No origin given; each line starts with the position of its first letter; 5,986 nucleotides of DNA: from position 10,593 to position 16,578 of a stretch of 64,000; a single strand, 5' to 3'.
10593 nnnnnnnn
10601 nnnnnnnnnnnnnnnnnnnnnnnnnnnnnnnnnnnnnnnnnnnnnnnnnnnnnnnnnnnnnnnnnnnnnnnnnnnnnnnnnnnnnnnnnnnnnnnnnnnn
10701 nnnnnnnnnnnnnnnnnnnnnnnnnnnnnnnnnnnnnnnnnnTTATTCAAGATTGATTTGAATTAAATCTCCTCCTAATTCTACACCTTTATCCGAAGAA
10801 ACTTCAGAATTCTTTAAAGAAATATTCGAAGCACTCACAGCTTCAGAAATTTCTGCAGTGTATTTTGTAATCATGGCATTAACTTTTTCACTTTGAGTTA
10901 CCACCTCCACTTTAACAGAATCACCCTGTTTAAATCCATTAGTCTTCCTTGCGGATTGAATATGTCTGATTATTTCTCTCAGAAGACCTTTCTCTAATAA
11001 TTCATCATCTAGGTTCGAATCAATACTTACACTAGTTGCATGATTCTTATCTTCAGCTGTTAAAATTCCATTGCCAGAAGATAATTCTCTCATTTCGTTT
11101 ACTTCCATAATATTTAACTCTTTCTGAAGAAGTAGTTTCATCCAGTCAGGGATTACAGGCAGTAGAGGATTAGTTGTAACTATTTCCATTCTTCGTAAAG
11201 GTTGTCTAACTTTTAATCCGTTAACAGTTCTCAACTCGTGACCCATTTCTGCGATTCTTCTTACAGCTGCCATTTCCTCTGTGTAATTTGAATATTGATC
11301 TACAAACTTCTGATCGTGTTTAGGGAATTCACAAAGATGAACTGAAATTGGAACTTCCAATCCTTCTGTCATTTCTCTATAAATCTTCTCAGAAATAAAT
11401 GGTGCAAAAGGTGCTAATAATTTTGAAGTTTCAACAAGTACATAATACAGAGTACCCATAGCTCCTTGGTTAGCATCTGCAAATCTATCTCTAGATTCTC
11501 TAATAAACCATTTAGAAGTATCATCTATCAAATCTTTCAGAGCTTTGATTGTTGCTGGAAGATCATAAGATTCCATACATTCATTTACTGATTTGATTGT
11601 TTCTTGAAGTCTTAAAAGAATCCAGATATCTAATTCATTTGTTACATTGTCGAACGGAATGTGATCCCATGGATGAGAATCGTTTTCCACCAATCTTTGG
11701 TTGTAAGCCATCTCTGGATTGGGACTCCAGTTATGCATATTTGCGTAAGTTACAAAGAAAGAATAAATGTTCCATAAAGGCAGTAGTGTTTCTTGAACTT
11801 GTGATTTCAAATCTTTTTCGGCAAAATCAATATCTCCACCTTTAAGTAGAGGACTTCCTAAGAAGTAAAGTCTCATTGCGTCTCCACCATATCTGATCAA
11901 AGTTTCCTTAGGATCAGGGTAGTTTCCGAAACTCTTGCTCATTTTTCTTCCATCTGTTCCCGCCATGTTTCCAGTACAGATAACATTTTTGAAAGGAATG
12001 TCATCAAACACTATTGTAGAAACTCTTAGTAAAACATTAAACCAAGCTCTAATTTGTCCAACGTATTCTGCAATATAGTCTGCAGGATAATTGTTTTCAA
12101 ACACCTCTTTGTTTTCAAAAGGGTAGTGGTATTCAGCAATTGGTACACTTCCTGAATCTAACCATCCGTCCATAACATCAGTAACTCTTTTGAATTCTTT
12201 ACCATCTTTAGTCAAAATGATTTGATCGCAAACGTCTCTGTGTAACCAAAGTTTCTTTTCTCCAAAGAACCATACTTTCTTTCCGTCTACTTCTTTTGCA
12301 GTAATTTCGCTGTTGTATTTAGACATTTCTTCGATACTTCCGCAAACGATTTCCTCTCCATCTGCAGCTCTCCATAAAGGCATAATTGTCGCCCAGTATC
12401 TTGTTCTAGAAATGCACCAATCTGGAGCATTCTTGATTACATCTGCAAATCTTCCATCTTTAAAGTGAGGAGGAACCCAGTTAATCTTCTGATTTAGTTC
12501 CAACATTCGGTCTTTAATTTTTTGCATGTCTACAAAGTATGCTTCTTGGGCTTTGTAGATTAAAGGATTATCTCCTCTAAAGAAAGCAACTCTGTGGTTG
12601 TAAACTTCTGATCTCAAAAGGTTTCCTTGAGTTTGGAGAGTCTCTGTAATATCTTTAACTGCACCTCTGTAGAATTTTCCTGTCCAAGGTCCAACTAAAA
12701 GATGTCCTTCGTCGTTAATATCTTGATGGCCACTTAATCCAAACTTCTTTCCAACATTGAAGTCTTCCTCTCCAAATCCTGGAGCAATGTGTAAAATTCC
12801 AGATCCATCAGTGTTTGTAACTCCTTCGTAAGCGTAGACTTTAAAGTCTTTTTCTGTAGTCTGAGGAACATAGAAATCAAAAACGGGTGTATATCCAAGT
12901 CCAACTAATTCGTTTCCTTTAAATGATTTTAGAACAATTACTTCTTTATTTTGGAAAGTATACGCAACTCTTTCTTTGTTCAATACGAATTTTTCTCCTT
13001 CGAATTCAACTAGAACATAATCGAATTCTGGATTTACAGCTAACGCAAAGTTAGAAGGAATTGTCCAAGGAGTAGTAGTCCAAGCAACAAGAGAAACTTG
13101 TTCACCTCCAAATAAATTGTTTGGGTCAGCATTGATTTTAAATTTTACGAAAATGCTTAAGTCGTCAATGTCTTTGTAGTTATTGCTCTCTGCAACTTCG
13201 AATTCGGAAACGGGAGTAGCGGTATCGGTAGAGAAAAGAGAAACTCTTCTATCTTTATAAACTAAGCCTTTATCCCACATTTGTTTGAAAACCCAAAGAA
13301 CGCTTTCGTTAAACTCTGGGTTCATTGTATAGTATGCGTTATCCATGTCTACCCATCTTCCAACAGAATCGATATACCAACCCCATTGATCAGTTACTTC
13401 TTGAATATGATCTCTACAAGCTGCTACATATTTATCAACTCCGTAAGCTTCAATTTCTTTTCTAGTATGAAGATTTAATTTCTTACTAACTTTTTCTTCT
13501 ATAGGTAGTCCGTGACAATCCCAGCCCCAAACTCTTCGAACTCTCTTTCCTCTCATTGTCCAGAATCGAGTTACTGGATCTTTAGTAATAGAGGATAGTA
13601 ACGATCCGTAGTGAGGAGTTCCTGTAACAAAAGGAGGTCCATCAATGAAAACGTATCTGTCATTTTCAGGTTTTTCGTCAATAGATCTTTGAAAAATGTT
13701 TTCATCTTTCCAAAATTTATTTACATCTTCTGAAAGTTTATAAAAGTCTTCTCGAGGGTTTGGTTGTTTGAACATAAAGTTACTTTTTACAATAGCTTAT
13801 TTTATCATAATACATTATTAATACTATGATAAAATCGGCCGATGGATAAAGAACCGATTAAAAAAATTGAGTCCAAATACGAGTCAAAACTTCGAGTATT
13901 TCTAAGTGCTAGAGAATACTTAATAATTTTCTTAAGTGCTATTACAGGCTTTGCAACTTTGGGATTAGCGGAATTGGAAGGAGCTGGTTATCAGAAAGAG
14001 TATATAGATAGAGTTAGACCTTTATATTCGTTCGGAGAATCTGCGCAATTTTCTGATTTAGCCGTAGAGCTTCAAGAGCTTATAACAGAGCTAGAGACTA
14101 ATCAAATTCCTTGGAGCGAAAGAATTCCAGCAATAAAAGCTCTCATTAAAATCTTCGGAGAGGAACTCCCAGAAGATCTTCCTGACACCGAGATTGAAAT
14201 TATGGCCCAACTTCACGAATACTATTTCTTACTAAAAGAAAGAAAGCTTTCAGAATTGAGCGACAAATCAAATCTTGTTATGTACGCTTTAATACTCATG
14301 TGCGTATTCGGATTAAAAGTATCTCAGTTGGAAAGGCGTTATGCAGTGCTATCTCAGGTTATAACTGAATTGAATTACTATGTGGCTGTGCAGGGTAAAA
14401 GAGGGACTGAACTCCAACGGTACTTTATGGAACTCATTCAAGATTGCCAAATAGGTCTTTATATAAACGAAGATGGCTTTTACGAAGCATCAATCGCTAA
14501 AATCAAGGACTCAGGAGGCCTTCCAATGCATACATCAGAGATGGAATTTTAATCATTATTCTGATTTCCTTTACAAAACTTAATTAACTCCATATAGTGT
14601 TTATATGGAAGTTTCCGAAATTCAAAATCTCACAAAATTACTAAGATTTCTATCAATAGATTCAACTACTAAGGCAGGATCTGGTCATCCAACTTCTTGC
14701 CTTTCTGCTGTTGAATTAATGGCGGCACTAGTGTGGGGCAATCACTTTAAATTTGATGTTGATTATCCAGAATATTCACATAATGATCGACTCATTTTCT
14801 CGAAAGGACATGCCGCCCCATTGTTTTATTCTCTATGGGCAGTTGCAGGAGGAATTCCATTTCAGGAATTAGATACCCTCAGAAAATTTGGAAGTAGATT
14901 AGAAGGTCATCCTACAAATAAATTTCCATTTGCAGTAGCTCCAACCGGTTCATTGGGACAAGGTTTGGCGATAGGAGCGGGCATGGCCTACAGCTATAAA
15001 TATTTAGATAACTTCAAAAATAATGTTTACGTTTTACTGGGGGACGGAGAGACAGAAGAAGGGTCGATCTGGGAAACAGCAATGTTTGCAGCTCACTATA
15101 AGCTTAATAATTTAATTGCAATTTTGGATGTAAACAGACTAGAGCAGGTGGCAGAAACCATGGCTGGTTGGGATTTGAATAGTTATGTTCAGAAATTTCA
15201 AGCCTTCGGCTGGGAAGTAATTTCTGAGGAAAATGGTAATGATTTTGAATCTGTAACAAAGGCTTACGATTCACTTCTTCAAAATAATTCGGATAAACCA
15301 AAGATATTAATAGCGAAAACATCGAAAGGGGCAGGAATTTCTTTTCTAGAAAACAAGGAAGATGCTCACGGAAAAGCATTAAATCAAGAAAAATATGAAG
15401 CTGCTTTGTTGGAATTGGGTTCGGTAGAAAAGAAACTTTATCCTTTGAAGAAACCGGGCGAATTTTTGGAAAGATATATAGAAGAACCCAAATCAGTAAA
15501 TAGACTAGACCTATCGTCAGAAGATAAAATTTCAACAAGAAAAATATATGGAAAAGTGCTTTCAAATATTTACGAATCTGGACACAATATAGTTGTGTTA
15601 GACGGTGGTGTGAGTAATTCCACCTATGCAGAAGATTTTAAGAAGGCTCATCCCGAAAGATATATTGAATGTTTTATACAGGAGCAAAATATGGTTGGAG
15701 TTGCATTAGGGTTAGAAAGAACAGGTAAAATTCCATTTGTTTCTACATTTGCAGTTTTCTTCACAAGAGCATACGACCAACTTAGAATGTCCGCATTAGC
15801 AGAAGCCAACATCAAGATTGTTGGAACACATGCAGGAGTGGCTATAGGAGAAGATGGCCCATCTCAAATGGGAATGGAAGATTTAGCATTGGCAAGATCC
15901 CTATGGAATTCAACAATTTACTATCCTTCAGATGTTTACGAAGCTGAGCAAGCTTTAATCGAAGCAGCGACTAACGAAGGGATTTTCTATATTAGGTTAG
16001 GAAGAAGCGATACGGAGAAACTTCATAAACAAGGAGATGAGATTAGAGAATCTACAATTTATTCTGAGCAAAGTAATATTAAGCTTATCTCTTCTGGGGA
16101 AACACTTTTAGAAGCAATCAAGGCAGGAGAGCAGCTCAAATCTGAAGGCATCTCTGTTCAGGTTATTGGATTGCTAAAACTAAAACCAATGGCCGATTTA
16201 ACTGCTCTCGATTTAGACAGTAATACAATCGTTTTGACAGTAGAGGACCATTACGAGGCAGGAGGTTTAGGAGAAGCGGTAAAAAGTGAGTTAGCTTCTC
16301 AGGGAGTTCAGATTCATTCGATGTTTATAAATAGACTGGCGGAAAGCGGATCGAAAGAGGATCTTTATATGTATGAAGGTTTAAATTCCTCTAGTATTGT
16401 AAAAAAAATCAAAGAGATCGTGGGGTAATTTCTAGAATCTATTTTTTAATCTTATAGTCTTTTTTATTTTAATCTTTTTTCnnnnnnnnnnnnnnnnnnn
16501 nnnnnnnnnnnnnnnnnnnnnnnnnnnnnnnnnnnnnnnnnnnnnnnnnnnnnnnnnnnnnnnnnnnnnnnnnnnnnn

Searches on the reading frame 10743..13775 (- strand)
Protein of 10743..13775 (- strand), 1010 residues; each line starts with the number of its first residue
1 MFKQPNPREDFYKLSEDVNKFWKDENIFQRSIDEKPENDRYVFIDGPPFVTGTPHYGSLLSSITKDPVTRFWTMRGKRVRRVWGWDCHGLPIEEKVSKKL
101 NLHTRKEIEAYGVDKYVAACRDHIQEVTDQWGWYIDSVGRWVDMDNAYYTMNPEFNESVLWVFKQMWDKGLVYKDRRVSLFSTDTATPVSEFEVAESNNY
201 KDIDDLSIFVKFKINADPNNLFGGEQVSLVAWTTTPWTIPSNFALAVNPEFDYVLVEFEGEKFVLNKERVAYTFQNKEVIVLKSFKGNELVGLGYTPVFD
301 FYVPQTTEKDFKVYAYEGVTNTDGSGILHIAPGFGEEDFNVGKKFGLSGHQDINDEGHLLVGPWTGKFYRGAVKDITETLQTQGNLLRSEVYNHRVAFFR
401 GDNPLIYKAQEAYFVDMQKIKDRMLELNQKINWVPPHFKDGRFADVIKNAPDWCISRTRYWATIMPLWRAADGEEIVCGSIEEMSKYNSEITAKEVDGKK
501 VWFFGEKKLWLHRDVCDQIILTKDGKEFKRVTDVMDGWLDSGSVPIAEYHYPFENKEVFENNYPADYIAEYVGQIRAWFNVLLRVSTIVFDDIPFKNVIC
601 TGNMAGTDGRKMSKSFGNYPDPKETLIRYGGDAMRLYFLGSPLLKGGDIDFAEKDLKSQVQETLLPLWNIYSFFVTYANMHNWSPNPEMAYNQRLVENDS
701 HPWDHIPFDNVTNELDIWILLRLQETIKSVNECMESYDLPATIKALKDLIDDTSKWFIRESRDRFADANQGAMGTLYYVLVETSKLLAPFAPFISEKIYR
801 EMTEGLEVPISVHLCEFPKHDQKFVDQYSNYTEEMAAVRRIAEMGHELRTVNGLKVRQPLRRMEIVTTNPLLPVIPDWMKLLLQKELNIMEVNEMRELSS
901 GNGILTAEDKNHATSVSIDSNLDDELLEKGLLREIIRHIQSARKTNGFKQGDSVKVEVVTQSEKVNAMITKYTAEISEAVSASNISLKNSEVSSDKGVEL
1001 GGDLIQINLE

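Call 15: search_protein_families(library=pfam, proteins=[window:10743-13775:-], max_evalue=0.001)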
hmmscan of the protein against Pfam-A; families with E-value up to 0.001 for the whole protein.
window:10743-13775:- (1010 aa): 4 families
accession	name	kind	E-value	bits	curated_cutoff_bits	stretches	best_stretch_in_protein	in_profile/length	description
PF00133.28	tRNA-synt_1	-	7.8e-119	397.5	22.7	1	19-645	3-409/414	tRNA synthetases class I (I, L, M and V)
PF08264.19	Anticodon_1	-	9.7e-27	94.1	25.1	1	716-861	1-145/148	Anticodon-binding domain of tRNA ligase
PF09334.17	tRNA-synt_1g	-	1.1e-15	57.8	20.1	2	48-184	8-125/391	tRNA synthetases class I (M)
PF19302.4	DUF5915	-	4.5e-14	52.9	27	1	912-1010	98-193/195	Domain of unknown function (DUF5915)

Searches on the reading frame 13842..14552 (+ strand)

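Call 16: search_protein_families(library=pfam, proteins=[window:13842-14552:+], max_evalue=0.001)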
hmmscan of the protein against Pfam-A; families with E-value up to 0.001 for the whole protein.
window:13842-14552:+ (236 aa): 0 families

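Call 90: search_protein_families(library=pfam, proteins=[window:13842-14552:+], max_evalue=0.01)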
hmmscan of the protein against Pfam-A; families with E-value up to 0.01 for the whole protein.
window:13842-14552:+ (236 aa): 1 family
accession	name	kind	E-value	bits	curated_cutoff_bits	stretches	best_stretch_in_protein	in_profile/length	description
PF04102.17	SlyX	-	0.0053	17.8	30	0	160-201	5-46/67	SlyX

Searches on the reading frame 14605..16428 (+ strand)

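Call 16: search_protein_families(library=pfam, proteins=[window:14605-16428:+], max_evalue=0.001)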
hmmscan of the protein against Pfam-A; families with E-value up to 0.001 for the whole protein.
window:14605-16428:+ (607 aa): 5 families
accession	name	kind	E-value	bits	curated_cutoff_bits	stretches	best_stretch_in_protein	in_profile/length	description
PF00456.26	Transketolase_N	-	1.5e-48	165.9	22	1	8-276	4-280/334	Transketolase, thiamine diphosphate binding domain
PF02779.29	Transket_pyr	-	1.7e-40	138.9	27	1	308-470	2-172/174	Transketolase, pyrimidine binding domain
PF02780.25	Transketolase_C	-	4.8e-14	52.8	25.9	1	486-598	6-124/124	Transketolase, C-terminal domain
PF00676.26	E1_dh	-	9.2e-06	25.3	22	1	112-220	98-203/300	Dehydrogenase E1 component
PF09364.15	XFP_N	-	0.00071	18.9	23.7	0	101-227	126-250/364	XFP N-terminal domain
